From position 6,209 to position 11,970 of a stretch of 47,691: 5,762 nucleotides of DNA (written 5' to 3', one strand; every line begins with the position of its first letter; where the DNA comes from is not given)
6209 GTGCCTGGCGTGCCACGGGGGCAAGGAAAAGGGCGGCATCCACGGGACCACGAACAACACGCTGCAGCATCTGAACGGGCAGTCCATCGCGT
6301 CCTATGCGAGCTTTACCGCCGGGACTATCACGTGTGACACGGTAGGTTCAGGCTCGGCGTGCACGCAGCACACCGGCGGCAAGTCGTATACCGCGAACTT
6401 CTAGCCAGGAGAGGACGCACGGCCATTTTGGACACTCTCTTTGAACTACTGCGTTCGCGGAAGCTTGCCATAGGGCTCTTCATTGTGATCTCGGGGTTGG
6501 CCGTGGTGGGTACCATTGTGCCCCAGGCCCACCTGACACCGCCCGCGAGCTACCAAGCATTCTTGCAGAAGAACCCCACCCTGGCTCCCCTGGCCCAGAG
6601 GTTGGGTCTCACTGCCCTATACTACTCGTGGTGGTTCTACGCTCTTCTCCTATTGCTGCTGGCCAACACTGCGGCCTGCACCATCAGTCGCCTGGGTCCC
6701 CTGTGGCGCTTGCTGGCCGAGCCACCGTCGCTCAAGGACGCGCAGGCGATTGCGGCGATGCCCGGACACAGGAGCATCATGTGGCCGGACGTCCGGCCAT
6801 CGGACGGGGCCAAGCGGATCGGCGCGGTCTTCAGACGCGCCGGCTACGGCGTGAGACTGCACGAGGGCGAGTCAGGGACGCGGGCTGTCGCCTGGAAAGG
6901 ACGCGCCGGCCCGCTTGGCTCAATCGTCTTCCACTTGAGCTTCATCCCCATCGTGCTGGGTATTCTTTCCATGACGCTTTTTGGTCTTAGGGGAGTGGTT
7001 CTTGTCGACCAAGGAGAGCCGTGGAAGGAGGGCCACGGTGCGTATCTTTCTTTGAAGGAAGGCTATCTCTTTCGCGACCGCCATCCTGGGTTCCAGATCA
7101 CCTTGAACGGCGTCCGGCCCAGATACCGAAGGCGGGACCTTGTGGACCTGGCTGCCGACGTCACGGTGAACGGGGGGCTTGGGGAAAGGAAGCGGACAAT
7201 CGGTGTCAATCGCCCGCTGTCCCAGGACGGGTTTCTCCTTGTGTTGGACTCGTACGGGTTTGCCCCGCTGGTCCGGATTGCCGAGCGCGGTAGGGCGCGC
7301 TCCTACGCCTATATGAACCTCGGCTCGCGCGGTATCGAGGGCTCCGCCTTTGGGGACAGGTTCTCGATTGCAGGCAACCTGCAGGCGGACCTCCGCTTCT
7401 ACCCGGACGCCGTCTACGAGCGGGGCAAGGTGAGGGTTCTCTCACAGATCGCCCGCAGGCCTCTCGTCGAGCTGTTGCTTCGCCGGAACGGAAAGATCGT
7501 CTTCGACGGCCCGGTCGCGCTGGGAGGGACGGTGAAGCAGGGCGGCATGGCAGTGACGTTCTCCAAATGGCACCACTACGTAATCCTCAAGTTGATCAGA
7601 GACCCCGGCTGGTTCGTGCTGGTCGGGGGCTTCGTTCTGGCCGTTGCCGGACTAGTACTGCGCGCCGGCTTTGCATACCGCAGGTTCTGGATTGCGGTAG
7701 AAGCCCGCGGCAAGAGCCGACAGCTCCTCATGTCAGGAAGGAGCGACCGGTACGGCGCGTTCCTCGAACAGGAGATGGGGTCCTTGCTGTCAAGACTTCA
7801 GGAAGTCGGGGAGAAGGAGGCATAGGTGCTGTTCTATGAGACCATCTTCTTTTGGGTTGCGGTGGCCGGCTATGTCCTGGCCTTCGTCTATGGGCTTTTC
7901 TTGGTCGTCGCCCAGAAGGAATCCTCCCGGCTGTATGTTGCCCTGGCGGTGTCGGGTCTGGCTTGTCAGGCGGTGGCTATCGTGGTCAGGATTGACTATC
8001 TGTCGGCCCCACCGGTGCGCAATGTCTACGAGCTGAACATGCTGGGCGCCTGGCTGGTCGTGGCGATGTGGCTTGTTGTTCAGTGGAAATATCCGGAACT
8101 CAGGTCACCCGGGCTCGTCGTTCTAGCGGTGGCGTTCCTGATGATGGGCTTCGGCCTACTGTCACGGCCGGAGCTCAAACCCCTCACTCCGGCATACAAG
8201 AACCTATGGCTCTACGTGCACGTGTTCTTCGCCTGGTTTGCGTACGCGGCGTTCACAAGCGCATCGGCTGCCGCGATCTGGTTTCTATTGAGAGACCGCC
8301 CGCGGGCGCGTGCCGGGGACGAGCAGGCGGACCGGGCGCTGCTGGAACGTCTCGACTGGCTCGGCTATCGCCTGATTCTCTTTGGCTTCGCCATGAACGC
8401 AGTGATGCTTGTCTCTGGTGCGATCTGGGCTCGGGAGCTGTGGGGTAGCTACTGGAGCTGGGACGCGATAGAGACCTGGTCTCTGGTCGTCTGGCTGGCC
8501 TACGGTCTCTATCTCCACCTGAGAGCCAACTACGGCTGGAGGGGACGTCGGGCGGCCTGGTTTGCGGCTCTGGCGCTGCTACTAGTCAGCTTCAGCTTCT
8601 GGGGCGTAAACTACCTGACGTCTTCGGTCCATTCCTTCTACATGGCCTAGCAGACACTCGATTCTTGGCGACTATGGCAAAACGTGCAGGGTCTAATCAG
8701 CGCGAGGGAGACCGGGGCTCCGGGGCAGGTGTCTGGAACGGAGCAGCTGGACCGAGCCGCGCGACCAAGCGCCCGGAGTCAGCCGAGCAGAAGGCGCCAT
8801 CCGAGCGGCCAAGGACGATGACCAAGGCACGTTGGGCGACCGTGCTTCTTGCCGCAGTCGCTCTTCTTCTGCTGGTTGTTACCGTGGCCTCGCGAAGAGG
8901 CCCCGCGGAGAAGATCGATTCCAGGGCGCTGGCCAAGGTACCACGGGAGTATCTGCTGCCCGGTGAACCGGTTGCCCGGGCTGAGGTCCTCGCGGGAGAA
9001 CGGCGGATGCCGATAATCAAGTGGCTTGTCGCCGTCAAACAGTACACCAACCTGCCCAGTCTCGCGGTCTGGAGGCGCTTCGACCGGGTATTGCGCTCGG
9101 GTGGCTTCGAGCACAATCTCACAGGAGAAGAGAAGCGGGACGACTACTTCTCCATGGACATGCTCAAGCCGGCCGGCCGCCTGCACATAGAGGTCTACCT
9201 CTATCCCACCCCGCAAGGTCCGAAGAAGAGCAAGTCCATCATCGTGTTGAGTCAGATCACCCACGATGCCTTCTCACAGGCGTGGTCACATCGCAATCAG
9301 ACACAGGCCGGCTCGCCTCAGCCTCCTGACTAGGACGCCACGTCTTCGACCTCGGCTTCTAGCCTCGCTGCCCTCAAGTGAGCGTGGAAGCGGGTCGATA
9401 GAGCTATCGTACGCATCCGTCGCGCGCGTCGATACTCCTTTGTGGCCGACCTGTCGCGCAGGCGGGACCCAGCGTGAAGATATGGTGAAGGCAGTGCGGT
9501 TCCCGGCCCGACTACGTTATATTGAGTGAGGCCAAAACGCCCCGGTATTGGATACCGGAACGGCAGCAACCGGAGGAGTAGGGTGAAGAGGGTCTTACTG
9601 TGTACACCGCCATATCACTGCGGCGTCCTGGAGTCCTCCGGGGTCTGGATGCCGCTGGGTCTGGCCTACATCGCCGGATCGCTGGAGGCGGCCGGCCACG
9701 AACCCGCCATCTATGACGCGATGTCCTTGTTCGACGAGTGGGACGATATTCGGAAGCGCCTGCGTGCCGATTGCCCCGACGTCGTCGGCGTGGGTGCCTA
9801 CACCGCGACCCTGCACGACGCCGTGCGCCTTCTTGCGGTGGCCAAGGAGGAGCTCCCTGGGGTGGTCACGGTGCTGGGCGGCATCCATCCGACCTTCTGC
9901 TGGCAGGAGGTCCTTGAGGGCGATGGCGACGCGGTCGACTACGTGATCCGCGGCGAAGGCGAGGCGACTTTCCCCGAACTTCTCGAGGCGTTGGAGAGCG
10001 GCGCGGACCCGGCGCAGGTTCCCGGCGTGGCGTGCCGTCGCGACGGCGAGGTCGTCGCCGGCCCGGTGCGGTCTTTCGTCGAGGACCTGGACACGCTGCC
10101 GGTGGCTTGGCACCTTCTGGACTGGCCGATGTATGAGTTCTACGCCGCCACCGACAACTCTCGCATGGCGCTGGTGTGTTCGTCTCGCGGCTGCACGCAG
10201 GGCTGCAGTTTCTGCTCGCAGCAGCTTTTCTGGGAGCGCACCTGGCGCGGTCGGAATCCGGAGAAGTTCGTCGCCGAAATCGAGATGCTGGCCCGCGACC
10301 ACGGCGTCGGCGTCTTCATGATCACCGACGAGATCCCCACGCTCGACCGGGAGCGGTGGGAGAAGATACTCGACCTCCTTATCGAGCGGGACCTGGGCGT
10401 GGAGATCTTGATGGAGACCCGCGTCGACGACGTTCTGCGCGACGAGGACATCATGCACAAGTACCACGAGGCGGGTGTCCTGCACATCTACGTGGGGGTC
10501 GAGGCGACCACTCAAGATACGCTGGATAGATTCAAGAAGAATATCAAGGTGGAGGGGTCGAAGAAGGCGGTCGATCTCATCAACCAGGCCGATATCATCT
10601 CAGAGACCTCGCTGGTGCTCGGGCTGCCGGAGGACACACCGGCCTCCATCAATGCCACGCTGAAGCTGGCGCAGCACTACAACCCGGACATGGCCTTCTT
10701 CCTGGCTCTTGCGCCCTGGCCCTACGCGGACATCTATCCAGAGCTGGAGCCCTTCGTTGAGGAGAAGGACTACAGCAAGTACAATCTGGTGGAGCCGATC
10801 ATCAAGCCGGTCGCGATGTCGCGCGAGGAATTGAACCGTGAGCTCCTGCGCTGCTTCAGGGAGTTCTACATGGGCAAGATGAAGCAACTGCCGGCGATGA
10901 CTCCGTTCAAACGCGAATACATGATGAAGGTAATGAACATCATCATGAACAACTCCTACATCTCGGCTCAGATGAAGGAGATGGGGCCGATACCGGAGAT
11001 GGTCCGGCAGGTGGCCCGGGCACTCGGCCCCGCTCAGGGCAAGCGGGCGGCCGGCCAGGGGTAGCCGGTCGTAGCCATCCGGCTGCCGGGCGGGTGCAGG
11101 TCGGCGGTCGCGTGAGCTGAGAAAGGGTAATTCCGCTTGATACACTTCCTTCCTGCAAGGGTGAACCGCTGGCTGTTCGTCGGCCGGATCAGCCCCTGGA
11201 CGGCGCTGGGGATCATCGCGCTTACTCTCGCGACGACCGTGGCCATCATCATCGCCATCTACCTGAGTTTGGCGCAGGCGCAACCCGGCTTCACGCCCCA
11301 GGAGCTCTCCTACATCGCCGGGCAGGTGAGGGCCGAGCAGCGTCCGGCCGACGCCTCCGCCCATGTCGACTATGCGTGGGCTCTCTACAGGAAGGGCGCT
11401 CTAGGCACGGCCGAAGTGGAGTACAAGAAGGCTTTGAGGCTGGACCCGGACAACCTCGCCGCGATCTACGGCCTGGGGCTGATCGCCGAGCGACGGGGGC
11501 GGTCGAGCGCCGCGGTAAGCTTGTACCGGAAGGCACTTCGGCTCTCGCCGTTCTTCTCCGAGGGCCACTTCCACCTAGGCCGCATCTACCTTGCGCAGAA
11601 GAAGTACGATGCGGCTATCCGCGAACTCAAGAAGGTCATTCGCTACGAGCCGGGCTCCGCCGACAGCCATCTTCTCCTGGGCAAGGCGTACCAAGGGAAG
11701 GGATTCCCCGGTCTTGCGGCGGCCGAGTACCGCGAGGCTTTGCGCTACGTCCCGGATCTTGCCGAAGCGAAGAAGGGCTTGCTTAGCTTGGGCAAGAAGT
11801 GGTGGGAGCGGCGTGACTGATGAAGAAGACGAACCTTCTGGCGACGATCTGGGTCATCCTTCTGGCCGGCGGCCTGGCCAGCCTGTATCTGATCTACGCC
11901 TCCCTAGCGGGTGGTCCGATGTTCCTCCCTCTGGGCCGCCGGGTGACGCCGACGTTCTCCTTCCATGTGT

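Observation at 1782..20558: Candidate monoderm electron-conduit locus built around two giant multihaem cytochromes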

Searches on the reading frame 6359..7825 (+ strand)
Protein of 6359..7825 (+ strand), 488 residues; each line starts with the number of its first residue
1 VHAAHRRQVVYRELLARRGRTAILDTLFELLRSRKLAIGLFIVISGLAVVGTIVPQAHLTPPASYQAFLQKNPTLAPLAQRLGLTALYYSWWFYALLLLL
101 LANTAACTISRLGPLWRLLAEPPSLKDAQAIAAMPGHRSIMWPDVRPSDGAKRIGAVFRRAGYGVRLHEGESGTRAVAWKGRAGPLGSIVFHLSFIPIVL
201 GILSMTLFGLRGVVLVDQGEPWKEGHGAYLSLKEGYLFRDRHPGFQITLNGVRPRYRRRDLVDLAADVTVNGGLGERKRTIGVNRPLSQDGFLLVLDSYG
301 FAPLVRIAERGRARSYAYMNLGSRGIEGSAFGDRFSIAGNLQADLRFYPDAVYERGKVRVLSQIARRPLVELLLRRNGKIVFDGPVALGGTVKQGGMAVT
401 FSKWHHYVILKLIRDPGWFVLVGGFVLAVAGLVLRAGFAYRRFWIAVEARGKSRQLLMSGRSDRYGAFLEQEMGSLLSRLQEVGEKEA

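Call 4: search_protein_families(library=pfam, proteins=[window:6359-7825:+], max_evalue=0.01)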
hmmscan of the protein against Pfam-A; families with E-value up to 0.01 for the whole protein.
window:6359-7825:+ (488 aa): 1 family
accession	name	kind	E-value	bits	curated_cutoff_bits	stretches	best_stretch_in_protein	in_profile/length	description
PF05140.19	ResB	-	2.4e-58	198.6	24.6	1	35-472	2-484/486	ResB-like family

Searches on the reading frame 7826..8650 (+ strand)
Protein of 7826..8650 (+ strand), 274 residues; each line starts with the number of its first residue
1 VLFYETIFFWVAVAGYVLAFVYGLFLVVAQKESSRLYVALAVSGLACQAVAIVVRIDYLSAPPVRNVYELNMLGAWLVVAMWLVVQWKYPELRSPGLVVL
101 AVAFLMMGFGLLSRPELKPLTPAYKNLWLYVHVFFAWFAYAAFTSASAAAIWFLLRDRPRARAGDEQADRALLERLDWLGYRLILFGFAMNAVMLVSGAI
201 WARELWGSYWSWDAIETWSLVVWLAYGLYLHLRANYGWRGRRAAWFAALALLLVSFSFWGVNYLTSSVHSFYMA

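Call 4: search_protein_families(library=pfam, proteins=[window:7826-8650:+], max_evalue=0.01)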
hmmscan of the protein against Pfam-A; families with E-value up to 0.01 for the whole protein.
window:7826-8650:+ (274 aa): 1 family
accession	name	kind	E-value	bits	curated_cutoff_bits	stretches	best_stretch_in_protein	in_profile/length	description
PF01578.25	Cytochrom_C_asm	-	1.1e-39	136.7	29.9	1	66-269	3-212/212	Cytochrome C assembly protein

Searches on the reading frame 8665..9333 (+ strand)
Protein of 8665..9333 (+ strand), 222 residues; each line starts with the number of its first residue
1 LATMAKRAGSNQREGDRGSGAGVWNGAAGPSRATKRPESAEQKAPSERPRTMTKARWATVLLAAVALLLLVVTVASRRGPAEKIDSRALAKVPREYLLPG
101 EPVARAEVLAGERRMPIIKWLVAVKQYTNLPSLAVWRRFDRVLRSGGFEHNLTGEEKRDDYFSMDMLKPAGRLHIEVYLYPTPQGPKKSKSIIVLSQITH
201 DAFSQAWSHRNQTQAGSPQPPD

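Call 4: search_protein_families(library=pfam, proteins=[window:8665-9333:+], max_evalue=0.01)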
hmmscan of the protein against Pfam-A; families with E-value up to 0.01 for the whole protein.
window:8665-9333:+ (222 aa): 1 family
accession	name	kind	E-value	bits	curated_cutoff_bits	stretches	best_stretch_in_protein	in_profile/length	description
PF25592.1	DUF7937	-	0.0011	18.4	31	1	12-75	99-161/402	Domain of unknown function (DUF7937)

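Call 7: search_protein_families(library=ncbifam, proteins=[window:8665-9333:+], max_evalue=0.01)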
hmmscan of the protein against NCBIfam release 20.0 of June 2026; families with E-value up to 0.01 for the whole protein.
window:8665-9333:+ (222 aa): 0 families

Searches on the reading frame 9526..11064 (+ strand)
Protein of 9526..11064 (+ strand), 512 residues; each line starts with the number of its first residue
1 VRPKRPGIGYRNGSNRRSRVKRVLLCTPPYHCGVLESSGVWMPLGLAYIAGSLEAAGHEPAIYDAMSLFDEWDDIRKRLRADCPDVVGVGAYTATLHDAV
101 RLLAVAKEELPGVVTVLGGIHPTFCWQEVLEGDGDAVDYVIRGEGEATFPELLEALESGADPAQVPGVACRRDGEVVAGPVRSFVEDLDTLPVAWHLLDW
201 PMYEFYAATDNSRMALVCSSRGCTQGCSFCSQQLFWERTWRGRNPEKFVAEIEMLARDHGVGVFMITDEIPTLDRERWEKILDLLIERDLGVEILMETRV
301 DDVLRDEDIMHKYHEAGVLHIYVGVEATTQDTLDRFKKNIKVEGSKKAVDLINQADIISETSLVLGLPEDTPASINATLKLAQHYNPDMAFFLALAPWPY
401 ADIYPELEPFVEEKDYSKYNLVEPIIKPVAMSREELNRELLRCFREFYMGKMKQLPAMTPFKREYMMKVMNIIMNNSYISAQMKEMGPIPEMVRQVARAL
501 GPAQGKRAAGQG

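Call 4: search_protein_families(library=pfam, proteins=[window:9526-11064:+], max_evalue=0.01)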
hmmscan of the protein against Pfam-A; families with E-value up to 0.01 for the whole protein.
window:9526-11064:+ (512 aa): 2 families
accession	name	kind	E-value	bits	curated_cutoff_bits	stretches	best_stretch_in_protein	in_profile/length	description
PF02310.24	B12-binding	-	2.9e-27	95.3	32.1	1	32-153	3-121/121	B12 binding domain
PF04055.27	Radical_SAM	-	4.7e-21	76.1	29.5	1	219-382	3-166/166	Radical SAM superfamily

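Call 7: search_protein_families(library=ncbifam, proteins=[window:9526-11064:+], max_evalue=0.01)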
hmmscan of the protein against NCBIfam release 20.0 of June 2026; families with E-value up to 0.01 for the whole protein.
window:9526-11064:+ (512 aa): 30 families (the best 25 are shown)
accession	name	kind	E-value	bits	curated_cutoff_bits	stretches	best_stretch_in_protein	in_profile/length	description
TIGR02026.1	BchE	equivalog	1.5e-124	416.6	481.35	1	22-487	1-468/497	magnesium-protoporphyrin IX monomethyl ester anaerobic oxidative cyclase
TIGR04367.1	HpnR_B12_rSAM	equivalog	9.9e-48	162.9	650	1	43-445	22-410/490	hopanoid C-3 methylase HpnR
NF050148.1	rSAM_ApyD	equivalog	7.9e-39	133.6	750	1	42-381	24-362/645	RiPP biosynthesis radical SAM protein ApyD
NF038361.1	rSAM_Sden_1168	equivalog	6.4e-35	120.7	575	1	4-382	46-448/560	Sden_1168 family B12-binding radical SAM P-methyltransferase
TIGR03975.1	rSAM_ocin_1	subfamily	9e-31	107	281.85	1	74-374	119-419/606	RiPP maturation radical SAM C-methyltransferase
TIGR04072.2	rSAM_ladder_B12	equivalog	5.9e-30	104.3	360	1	42-386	17-350/443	lipid biosynthesis B12-binding/radical SAM protein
TIGR04385.1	B12_rSAM_cofa1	equivalog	1.7e-29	103.3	450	1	42-382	19-361/438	B12 lower ligand biosynthesis radical SAM protein BzaD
TIGR03471.1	HpnJ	equivalog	3.1e-29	102.2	577.6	1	40-449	31-434/472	hopanoid biosynthesis associated radical SAM protein HpnJ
TIGR04013.1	B12_SAM_MJ_1487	hypoth_equivalog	1.3e-25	90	251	2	62-256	25-193/382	TIGR04013 family B12-binding domain/radical SAM domain-containing protein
TIGR04479.1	bcpD_PhpK_rSAM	subfamily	5.1e-23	81.2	600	1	64-399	90-420/504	PhpK family radical SAM P-methyltransferase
TIGR04190.1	B12_SAM_Ta0216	equivalog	5.4e-23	81.4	500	1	42-341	36-349/554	TIGR04190 family B12-binding domain/radical SAM domain protein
TIGR04014.1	B12_SAM_MJ_0865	equivalog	7.3e-20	71.1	360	1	135-400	88-351/434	methyl-coenzyme M reductase glutamine C-methyltransferase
TIGR04295.1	B12_rSAM_oligo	hypoth_equivalog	2.5e-19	69.3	400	1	42-354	24-330/422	TIGR04295 family B12-binding domain-containing radical SAM protein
NF033712.0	B12_rSAM_KedN5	subfamily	3.2e-17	62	700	1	76-375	55-360/624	KedN5 family methylcobalamin-dependent radical SAM C-methyltransferase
NF033070.1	rSAM_AprD4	equivalog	9.3e-15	54.5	500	1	40-381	39-362/456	AprD4 family radical SAM diol-dehydratase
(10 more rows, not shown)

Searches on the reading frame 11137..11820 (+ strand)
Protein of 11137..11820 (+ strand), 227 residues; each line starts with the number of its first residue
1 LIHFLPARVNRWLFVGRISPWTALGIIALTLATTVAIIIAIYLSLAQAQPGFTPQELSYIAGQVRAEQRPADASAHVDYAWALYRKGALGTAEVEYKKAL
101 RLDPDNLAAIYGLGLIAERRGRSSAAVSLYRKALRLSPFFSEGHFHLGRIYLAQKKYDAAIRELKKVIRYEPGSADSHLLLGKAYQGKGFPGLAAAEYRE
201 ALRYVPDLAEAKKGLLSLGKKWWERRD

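Call 4: search_protein_families(library=pfam, proteins=[window:11137-11820:+], max_evalue=0.01)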
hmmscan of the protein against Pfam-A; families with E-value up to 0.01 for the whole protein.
window:11137-11820:+ (227 aa): 21 families
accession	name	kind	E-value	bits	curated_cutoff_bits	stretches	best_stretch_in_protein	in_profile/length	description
PF13414.12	TPR_11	-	9.4e-23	80.1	26.8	3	148-189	1-42/42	TPR repeat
PF07719.23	TPR_2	-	7.1e-22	76.1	27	3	142-173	2-33/34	Tetratricopeptide repeat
PF13431.12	TPR_17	-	2e-19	68.6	24.4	2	129-161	1-33/34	Tetratricopeptide repeat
PF13181.12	TPR_8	-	3.5e-17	61.5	25.7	1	143-172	3-32/34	Tetratricopeptide repeat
PF13432.12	TPR_16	-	2.7e-16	60.1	32.7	3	96-138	20-62/65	Tetratricopeptide repeat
PF00515.34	TPR_1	-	3.6e-15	55.5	27.8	2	142-172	2-32/34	Tetratricopeptide repeat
PF14559.12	TPR_19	-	7.6e-14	52.2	25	2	121-183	5-67/68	Tetratricopeptide repeat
PF13428.12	TPR_14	-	1.9e-10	40.8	23.5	1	75-114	3-42/44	Tetratricopeptide repeat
PF13424.12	TPR_12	-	5.9e-09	36.4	30.1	0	104-136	42-74/77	Tetratricopeptide repeat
PF24575.1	TPR_Slam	-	1.9e-07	31.9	35.2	1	103-161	43-101/104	Surface lipoprotein assembly modifier, N-terminal TPR repeats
PF13174.12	TPR_6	-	7.4e-07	29.8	26.3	1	145-174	4-33/33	Tetratricopeptide repeat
PF23914.1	TPR_CcmH_CycH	-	1.3e-06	28.8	42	1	69-138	80-152/158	Cytochrome c-type biogenesis protein H TPR domain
PF12895.13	ANAPC3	-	2.1e-06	28.4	27.2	1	88-166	4-81/82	Anaphase-promoting complex, cyclosome, subunit 3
PF13176.12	TPR_7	-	2.6e-06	27.5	27.9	0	109-136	1-28/36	Tetratricopeptide repeat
PF13429.12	TPR_15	-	3.2e-06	27.2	26.2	0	173-216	144-187/280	Tetratricopeptide repeat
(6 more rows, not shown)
